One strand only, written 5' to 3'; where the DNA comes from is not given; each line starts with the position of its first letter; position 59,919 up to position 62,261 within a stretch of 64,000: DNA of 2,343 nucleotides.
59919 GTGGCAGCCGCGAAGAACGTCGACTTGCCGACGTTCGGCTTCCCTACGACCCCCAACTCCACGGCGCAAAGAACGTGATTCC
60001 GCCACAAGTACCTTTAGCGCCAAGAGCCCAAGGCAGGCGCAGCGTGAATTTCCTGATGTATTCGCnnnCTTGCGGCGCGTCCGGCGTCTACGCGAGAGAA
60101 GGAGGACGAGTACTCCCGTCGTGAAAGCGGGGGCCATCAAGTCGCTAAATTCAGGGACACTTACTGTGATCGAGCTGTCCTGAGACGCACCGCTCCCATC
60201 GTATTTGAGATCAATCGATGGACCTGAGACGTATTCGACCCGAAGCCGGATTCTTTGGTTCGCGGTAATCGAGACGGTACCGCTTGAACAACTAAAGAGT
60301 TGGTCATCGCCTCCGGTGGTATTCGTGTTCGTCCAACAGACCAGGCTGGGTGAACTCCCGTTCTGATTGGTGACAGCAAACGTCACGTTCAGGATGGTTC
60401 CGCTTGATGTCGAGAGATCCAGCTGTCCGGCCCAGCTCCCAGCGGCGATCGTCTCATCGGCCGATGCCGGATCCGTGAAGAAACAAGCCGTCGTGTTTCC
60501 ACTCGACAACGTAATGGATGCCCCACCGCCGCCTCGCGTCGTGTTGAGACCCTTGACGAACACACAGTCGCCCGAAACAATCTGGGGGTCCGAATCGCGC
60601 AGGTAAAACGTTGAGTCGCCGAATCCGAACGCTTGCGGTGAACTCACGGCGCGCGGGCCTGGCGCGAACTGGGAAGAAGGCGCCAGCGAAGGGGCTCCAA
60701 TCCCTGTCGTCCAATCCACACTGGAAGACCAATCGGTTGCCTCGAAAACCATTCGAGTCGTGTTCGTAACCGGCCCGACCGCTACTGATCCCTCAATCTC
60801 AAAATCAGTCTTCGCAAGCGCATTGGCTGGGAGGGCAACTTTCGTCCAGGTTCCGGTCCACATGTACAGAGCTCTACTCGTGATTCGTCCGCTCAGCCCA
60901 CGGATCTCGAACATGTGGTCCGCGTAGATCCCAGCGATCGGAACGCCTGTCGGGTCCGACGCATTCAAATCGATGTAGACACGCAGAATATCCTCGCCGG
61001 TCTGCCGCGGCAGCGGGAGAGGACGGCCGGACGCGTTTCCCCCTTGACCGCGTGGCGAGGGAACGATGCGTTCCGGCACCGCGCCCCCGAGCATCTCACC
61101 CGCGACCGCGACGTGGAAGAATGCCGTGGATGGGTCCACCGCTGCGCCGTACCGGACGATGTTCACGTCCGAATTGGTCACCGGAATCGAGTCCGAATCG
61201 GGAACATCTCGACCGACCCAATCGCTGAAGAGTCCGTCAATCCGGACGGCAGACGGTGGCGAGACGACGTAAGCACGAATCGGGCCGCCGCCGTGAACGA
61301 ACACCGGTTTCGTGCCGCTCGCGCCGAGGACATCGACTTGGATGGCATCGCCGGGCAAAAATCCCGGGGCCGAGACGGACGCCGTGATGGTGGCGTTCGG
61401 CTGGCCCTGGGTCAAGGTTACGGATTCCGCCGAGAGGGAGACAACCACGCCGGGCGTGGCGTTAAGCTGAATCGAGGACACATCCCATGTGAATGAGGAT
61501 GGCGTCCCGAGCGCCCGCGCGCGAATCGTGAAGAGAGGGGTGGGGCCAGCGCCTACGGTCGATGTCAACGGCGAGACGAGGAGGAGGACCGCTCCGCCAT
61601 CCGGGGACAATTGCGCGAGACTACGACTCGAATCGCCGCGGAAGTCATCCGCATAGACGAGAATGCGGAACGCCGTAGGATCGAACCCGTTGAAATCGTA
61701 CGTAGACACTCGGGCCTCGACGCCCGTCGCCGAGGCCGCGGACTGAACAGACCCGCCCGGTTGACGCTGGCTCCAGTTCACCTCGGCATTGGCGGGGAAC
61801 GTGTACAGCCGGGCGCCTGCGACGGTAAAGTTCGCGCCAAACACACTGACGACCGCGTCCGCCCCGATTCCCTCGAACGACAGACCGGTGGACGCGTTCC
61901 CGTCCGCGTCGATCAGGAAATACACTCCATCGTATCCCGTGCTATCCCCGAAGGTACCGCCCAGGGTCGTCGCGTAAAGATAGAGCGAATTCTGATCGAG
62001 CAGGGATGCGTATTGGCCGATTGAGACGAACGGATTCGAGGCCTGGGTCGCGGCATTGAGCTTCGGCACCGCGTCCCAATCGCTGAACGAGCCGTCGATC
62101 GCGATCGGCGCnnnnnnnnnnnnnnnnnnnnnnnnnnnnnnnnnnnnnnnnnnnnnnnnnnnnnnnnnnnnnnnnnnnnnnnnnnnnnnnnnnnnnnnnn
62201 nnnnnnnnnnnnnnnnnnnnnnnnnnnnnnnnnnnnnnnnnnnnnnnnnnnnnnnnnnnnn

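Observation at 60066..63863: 1265-aa transmembrane protein: cytoplasmic zinc-ribbon/HhH module, tandem GRVNGLV decapeptides, and a heavily N-glycosylatable ectodomain with a PEF-type C-terminal anchor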

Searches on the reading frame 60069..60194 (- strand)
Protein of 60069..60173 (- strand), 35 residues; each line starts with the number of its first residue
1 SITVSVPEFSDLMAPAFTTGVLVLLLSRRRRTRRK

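Call 7: search_protein_families(library=ncbifam, proteins=[window:60069-60173:-], max_evalue=10)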
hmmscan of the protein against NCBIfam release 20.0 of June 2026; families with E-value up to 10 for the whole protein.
seq(35 aa): 1 family
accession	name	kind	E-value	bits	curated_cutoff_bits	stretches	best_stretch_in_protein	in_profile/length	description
TIGR03901.2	MYXO-CTERM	domain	0.51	10.8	20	1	15-32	17-33/34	MYXO-CTERM sorting domain-containing protein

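Call 37: search_protein_families(library=ncbifam, alignment_id=A3, max_evalue=10)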
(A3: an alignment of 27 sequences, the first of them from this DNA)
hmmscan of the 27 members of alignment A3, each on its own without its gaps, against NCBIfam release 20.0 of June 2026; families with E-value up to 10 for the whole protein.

A. member 1, seq(42 aa): 2 families
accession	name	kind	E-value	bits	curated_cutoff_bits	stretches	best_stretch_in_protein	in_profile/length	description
NF038129.1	PEP_NF038129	equivalog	0.077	12.8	65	1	8-38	166-194/194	NF038129 family PEP-CTERM protein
TIGR03901.2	MYXO-CTERM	domain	0.39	11.2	20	1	22-39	17-33/34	MYXO-CTERM sorting domain-containing protein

B. families by the number of members that match (of 27 scanned): 19 families
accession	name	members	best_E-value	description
TIGR03901.2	MYXO-CTERM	14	0.00072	MYXO-CTERM sorting domain-containing protein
NF051874.1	PVV_CTERM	5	7.3e-05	PVV-CTERM domain-containing choice-of-anchor G protein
TIGR03024.1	arch_PEF_CTERM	5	0.00098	PEF-CTERM sorting domain-containing protein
TIGR03382.1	GC_trans_RRR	5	0.002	MYXO-CTERM sorting domain-containing protein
NF045529.2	Heimdall-CTERM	4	0.0081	Heimdall-CTERM domain-containing surface protein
TIGR04296.1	PEFG-CTERM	3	0.00022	PEFG-CTERM sorting domain-containing protein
NF033191.4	JDVT-CTERM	3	0.013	JDVT-CTERM domain-containing protein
NF033507.3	Loki-CTERM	2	0.079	Loki-CTERM sorting domain-containing protein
NF040681.2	GPS-CTERM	2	0.27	GPS-CTERM domain-containing protein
TIGR04288.2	CGP_CTERM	1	0.0038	CGP-CTERM sorting domain-containing protein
NF041738.1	GG_III-CTERM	1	0.0099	GGIII-like transmembrane region-containing protein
TIGR01167.1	LPXTG_anchor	1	0.041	LPXTG cell wall anchor domain-containing protein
NF052376.1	BQ00720_DUF1150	1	0.043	BQ00720 family protein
TIGR02595.1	PEP_CTERM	1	0.06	PEP-CTERM sorting domain-containing protein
NF038129.1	PEP_NF038129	1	0.077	NF038129 family PEP-CTERM protein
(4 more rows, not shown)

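Call 38: search_protein_families(library=pfam, alignment_id=A3, max_evalue=10)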
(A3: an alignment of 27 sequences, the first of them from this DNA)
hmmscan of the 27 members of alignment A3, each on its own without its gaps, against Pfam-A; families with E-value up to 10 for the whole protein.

A. member 1, seq(42 aa): 0 families

B. families by the number of members that match (of 27 scanned): 4 families
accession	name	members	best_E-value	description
PF06620.16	DUF1150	1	0.026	Protein of unknown function (DUF1150)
PF07589.16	PEP-CTERM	1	0.084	PEP-CTERM motif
PF15675.10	CLLAC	1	0.085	CLLAC-motif containing domain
PF17074.11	Darcynin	1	0.17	Darcynin, domain of unknown function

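Call 44: find_homologous_proteins(query=A3, max_evalue=10)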
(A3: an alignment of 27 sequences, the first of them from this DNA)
Query A3 (27 sequences): 763 candidates shared short words with the query, none scored E <= 10.
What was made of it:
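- On PEF-CTERM sorting domain (TIGR03024): A tail-profile search of 5.8 billion proteins gave nothing at E<=10 (call 44).
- A profile search with the tail alone found nothing else (call 44).
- Tried and rejected: The profile is too short for a database of that size (call 44).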

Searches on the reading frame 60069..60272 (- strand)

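Call 7: search_protein_families(library=ncbifam, proteins=[window:60069-60272:-], max_evalue=10)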
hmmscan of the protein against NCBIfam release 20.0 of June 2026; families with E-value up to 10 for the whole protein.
seq(68 aa): 1 family
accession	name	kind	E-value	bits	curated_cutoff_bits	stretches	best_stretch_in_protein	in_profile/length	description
NF038129.1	PEP_NF038129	equivalog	0.083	12.7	65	1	28-64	160-194/194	NF038129 family PEP-CTERM protein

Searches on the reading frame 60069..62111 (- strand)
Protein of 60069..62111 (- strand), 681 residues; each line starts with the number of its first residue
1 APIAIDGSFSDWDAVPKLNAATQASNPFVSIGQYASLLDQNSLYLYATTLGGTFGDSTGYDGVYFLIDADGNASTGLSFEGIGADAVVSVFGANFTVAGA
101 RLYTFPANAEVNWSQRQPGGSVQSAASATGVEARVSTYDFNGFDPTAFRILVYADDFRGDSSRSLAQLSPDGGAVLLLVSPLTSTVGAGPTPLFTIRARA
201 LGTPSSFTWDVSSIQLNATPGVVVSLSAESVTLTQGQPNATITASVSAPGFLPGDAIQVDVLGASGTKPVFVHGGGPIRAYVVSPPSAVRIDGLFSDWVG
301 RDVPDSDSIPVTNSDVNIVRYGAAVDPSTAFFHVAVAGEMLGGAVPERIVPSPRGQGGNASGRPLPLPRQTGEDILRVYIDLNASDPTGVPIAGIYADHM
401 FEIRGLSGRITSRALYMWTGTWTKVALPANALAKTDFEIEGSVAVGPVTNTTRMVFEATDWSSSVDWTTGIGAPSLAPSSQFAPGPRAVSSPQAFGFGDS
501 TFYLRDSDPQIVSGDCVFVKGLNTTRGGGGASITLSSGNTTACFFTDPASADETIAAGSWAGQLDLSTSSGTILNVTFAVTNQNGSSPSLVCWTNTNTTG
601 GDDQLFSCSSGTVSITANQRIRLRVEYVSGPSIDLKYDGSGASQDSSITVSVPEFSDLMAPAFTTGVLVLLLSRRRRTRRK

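Call 25: predict_structure(alignment_id=A1)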
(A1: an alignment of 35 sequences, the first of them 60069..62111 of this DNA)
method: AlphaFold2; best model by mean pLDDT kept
length: 681 residues; sequences in the alignment: 35
mean_pLDDT: 78.8   pTM: 0.35
mean pLDDT of the five models: 78.8, 77.7, 65.0, 58.2, 55.4
residues with pLDDT >= 90: 228; 70-90: 307; 50-70: 69; < 50: 77
segments of 3 or more residues with pLDDT < 50: 345-371, 462-494, 653-664, 679-681
pLDDT, mean of each block of 10 residues (from residue 1): 79 77 88 87 92 87 93 85 91 94 86 83 93 93 85 91 80 76 82 91 76 93 92 89 90 85 85 76 68 79 62 65 82 85 49 39 38 78 79 83 84 86 81 88 74 77 37 26 28 57 89 87 87 88 91 85 90 94 91 93 90 90 95 88 77 44 57 60 40
secondary structure, 60 per line:
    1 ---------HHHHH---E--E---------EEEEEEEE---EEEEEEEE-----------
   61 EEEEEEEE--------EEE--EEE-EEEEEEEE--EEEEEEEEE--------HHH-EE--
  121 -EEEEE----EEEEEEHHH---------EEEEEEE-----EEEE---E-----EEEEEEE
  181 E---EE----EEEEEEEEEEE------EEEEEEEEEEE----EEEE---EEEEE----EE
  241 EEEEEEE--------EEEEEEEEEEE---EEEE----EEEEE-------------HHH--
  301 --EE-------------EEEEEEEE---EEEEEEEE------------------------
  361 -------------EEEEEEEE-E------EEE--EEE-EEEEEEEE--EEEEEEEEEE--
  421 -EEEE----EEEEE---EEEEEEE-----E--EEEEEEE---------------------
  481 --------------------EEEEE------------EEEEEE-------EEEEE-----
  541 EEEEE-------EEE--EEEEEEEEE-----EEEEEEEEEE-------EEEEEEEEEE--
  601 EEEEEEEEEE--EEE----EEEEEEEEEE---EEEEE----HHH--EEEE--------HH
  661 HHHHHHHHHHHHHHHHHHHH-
elements in order (helices of 4 or more, strands of 3 or more residues): H10-14 E31-38 E42-49 E61-68 E77-79 E82-84 E86-93 E96-104 E122-126 E131-136 E149-155 E161-164 E174-181 E191-201 E208-218 E223-226 E230-234 E239-247 E256-266 E270-273 E278-282 E318-325 E329-336 E374-381 E390-392 E395-397 E399-406 E409-418 E422-425 E430-434 E438-444 E453-459 E501-505 E518-523 E531-535 E541-545 E553-555 E558-566 E572-581 E589-598 E601-610 E613-615 E620-629 E633-637 E647-650 H659-680
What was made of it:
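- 61578..62111 (-): Ectodomain D1 (aa 585-762): beta-sandwich starting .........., with an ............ loop. AF2 pLDDT about 85-94 (call 25).
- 61254..61577 (-): Ectodomain D2 (aa 763-870): Ig-like beta-sandwich. AF2 strands and pLDDT 76-93 (call 25).
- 60729..61253 (-): Ectodomain D3 (aa 871-1045): a second copy of the D1 fold (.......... ... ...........) with a disordered insert. AF2 (call 25).
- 60159..60611 (-): Ectodomain D4 (aa 1085-1235): distal jelly-roll, the variable tip. AF2 pLDDT about 87-95 (call 25).
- AF2 ectodomain pLDDT is 78.8 with four beta domains (call 25).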

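Call 29: fold_search(model_id=the predicted structure, library=pdb)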
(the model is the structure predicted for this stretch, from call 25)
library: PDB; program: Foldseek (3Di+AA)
matches with E <= 10: 1769; with E <= 0.001: 95
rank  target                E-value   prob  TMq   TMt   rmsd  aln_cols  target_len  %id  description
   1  8q2h                  4.7e-07  0.99  0.15  0.10  33.3       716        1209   11  beta-galactosidase from Bacillus circulans (released 2024-10-16)
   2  7kwb_A                2.0e-06  0.99  0.13  0.19  18.7       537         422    9  Surface glycan-binding protein B from Bacteroides thetaiotaomicron (released 2021-02-17)
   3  6f2p                  5.8e-06  0.72  0.12  0.09  23.9       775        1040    9  Structure of Paenibacillus xanthan lyase to 2.6 A resolution (released 2018-12-05)
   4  8yzn                  1.1e-05  1.00  0.18  0.23   5.0       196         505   13  Crystal structural analysis of PaL (released 2024-04-17)
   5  3i2h                  1.1e-05  1.00  0.17  0.20   6.8       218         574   11  Cocaine Esterase with mutation L169K, bound to DTT adduct (released 2010-06-16)
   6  3i2j                  1.4e-05  1.00  0.17  0.20   6.8       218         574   11  Cocaine Esterase, wild type, without a ligand (released 2010-06-16)
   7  1l7r                  1.5e-05  1.00  0.17  0.20   6.6       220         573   11  Tyr44Phe Mutant of Bacterial Cocaine Esterase cocE (released 2003-02-11)
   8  1l7q                  1.6e-05  1.00  0.17  0.20   6.6       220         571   11  Ser117Ala Mutant of Bacterial Cocaine Esterase cocE (released 2003-02-11)
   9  9k48                  1.6e-05  1.00  0.17  0.20   6.7       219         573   11  Bacetrial Cocaine Esterase with mutations T172R/G173Q/V116K/S117A/A51K (released 2024-12-18)
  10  3pui                  1.9e-05  1.00  0.17  0.20   6.7       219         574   11  Cocaine Esterase with mutations G4C, S10C (released 2011-09-21)
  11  3i2i                  2.0e-05  1.00  0.18  0.21   6.1       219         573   12  Cocaine Esterase with mutation T172R, bound to DTT adduct (released 2010-06-16)
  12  7f65                  2.0e-05  1.00  0.17  0.20   6.7       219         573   11  Bacetrial Cocaine Esterase with mutations T172R/G173Q/V116K/S117A/A51L, bound to benzoic acid (released 2021-09-15)
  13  3i2g                  2.2e-05  1.00  0.18  0.21   6.2       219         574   12  Cocaine Esterase with mutation G173Q, bound to DTT adduct (released 2010-06-16)
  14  8yzo                  2.3e-05  1.00  0.17  0.23   5.2       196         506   13  Crystal structural analysis of PaL mutant L297M (released 2024-04-17)
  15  3i2f                  2.7e-05  1.00  0.17  0.21   6.2       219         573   12  Cocaine Esterase with mutations T172R / G173Q, bound to DTT adduct (released 2010-06-16)
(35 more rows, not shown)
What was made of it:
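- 60159..60611 (-): Best Foldseek matches are jelly-roll domains (CocE C-terminal domain, prob 1.0, E about 1e-5; call 29).
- Foldseek hits are to the jelly-roll domain of cocaine esterase, a surface glycan-binding protein and multidomain glycoside hydrolases/lyases (call 29).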

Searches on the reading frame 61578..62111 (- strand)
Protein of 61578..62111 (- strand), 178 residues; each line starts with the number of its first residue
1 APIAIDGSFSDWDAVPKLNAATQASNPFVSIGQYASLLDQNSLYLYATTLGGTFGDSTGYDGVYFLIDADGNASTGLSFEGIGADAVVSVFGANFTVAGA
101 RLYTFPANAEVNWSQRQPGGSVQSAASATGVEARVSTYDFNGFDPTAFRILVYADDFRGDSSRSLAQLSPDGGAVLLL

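Call 82: search_solved_structures(query=A5, max_evalue=10, show_alignments=2)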
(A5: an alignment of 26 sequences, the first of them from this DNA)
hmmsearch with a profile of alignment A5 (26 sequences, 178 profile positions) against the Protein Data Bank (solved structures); distinct sequences matched with E-value up to 10: 10.
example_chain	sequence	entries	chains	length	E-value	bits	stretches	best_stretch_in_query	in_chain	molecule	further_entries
5i48_A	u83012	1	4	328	0.22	14.5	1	72-114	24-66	L-asparaginase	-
7u6m_A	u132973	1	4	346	0.24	14.4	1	72-114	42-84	L-asparaginase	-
7cae_C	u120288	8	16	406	0.29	14.2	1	80-147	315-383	ABC transporter, ATP-binding protein SugC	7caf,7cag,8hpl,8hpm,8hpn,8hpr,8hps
7cad_C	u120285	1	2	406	0.29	14.2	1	80-147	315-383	ABC transporter, ATP-binding protein SugC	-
5i4b_A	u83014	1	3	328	0.65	13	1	72-114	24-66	L-asparaginase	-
5i3z_A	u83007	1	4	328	0.65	13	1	72-114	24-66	L-asparaginase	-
5f52_A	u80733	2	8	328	0.71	12.9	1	72-114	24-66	L-asparaginase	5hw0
1hfj_A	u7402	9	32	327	0.71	12.9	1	72-114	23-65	L-ASPARAGINE AMIDOHYDROLASE | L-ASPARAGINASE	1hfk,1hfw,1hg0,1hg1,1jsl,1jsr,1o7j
8wgq_A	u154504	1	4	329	0.71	12.9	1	72-114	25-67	L-asparaginase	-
9rqu_AAA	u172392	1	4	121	1.7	11.6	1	82-164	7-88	REM1.1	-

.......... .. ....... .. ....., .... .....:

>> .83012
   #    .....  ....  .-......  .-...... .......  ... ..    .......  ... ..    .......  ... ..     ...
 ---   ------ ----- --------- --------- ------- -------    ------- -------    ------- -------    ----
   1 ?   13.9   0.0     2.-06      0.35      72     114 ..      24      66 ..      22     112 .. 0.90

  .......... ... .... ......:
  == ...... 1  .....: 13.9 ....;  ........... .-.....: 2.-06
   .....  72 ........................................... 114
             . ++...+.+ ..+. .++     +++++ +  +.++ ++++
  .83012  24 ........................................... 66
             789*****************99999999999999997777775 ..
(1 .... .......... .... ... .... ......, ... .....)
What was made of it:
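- Closest known: CBM9 / glucodextranase C-terminal module. Different: A PDB profile search found nothing (call 82).
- Tried and rejected: A PDB profile search with the D1 alignment gave chance-level hits only (call 82).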

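Call 83: search_protein_families(library=pfam, alignment_id=A5, max_evalue=1)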
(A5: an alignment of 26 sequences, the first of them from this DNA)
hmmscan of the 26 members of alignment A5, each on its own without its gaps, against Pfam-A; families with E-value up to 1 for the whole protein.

A. member 1, seq(178 aa): 0 families

B. families by the number of members that match (of 26 scanned): 11 families
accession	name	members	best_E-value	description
PF06452.16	CBM9_1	2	0.013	Carbohydrate family 9 binding domain-like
PF09985.14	Glucodextran_C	1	8e-05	C-terminal binding-module, SLH-like, of glucodextranase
PF20903.3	SPL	1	0.0062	Spore photoproduct lyase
PF14200.12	RicinB_lectin_2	1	0.027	Ricin-type beta-trefoil lectin domain-like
PF20950.2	Flu_PB2_4th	1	0.059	Influenza RNA polymerase PB2 helical domain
PF24828.1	DUF7713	1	0.077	Domain of unknown function (DUF7713)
PF09239.17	Topo-VIb_trans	1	0.1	Topoisomerase VI B subunit, transducer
PF03425.19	CBM_11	1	0.11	Carbohydrate binding domain (family 11)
PF04386.18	SspB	1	0.16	Stringent starvation protein B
PF14250.11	AbrB-like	1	0.19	AbrB-like transcriptional regulator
PF18316.7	S-l_SbsC_C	1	0.21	S-layer protein SbsC C-terminal domain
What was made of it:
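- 61578..62111 (-): Weak Glucodextran_C and CBM9_1 hits in relatives (call 83).
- Closest known: CBM9 / glucodextranase C-terminal module. Same: Members of the D1 alignment hit Glucodextran_C (E 8e-5, 1 of 26) and CBM9_1 (E 0.013, 2 of 26) (call 83).
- No Pfam or PDB relative gives D1 or D3 a function (calls 82, 83). There is one weak SbsC C-terminal hit, E 0.21, in one relative (call 83).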
